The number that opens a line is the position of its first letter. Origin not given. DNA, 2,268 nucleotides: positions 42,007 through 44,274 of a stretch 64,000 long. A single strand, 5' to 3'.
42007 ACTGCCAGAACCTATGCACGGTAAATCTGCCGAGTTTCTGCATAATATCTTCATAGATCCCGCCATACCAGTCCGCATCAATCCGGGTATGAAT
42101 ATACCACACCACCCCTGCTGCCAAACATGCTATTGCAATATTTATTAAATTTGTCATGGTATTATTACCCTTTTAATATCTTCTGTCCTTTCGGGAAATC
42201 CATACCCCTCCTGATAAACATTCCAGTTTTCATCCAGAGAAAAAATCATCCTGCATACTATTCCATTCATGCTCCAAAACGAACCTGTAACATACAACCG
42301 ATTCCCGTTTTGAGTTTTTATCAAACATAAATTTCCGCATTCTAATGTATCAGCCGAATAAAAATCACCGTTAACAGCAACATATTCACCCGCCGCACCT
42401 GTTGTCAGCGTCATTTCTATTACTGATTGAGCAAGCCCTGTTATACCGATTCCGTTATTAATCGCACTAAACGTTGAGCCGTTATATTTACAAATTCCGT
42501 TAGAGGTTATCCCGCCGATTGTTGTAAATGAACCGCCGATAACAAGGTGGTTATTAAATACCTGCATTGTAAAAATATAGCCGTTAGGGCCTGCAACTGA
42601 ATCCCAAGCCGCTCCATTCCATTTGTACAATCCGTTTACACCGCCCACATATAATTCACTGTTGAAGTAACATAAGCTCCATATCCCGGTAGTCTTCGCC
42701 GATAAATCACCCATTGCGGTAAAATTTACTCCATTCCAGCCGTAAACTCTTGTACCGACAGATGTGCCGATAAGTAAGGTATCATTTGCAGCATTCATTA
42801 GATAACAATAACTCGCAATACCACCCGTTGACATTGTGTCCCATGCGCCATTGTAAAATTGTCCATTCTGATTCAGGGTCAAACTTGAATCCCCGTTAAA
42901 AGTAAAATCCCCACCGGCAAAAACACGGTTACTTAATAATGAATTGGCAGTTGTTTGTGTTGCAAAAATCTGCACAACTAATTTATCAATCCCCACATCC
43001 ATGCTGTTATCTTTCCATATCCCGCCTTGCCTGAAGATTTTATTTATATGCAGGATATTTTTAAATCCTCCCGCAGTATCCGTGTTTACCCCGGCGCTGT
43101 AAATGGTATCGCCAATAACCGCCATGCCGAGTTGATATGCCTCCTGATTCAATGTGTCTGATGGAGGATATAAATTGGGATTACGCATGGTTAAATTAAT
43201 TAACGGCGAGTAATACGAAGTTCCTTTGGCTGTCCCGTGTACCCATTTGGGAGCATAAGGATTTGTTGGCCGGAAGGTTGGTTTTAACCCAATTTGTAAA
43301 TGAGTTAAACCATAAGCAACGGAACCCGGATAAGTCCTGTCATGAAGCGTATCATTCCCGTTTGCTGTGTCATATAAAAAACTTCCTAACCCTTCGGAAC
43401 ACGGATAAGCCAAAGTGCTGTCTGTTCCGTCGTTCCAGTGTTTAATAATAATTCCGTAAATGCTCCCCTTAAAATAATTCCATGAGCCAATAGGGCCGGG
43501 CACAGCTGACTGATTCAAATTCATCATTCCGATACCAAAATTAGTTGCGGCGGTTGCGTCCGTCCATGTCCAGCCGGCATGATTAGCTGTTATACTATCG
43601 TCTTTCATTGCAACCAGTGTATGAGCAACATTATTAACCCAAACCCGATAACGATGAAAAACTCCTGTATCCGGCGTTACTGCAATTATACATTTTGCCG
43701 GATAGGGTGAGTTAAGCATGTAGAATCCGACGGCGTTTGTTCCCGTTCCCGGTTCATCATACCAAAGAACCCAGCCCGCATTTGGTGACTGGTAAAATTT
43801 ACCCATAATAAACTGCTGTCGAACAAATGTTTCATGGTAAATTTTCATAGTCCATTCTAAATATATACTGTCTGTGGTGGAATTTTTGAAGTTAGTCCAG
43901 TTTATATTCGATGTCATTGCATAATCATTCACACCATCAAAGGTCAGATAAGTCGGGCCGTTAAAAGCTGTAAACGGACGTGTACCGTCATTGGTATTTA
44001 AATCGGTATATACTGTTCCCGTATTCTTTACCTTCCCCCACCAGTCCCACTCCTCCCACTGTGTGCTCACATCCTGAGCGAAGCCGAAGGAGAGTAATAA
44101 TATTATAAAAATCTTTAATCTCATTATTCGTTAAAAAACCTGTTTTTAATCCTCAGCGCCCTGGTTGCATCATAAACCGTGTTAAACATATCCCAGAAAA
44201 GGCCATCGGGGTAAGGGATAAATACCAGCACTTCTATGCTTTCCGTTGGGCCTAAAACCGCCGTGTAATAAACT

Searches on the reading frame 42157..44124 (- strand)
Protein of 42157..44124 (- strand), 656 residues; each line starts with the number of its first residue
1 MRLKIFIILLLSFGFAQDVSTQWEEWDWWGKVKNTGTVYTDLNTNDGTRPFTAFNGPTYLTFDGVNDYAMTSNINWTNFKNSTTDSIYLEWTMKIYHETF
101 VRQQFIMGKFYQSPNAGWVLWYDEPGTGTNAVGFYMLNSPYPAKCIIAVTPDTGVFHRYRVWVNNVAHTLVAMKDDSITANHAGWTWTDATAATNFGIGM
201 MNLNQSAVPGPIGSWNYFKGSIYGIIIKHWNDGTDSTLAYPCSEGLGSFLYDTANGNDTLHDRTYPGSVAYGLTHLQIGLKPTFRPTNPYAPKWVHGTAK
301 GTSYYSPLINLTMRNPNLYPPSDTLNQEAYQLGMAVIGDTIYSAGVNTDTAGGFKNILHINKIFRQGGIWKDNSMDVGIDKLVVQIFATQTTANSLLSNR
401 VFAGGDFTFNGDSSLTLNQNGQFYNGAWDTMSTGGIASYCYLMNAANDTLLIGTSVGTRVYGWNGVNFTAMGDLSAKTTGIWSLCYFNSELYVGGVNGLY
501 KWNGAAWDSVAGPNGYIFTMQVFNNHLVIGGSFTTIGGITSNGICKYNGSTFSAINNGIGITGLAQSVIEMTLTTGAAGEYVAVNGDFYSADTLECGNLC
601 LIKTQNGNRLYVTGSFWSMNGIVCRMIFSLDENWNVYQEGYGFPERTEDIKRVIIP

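Call 9: search_protein_families(library=phrogs, proteins=[window:42157-44124:-], max_evalue=0.001)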
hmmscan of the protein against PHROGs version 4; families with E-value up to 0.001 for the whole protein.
window:42157-44124:- (656 aa): 1 family
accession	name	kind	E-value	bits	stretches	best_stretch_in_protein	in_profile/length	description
phrog_5490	-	unknown function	0.00018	21.5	1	512-573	76-138/382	-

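Call 10: search_protein_families(library=pfam, proteins=[window:42157-44124:-], max_evalue=0.01)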
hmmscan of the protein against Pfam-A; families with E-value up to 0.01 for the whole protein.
window:42157-44124:- (656 aa): 2 families
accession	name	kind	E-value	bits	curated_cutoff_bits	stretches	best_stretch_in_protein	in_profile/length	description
PF12768.13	Rax2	-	4.6e-05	23.4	28.8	0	578-629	34-82/254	Rax2 C-terminal beta propeller domain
PF17164.10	DUF5122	-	7e-05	23.4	27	0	525-548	4-27/36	Domain of unknown function (DUF5122) beta-propeller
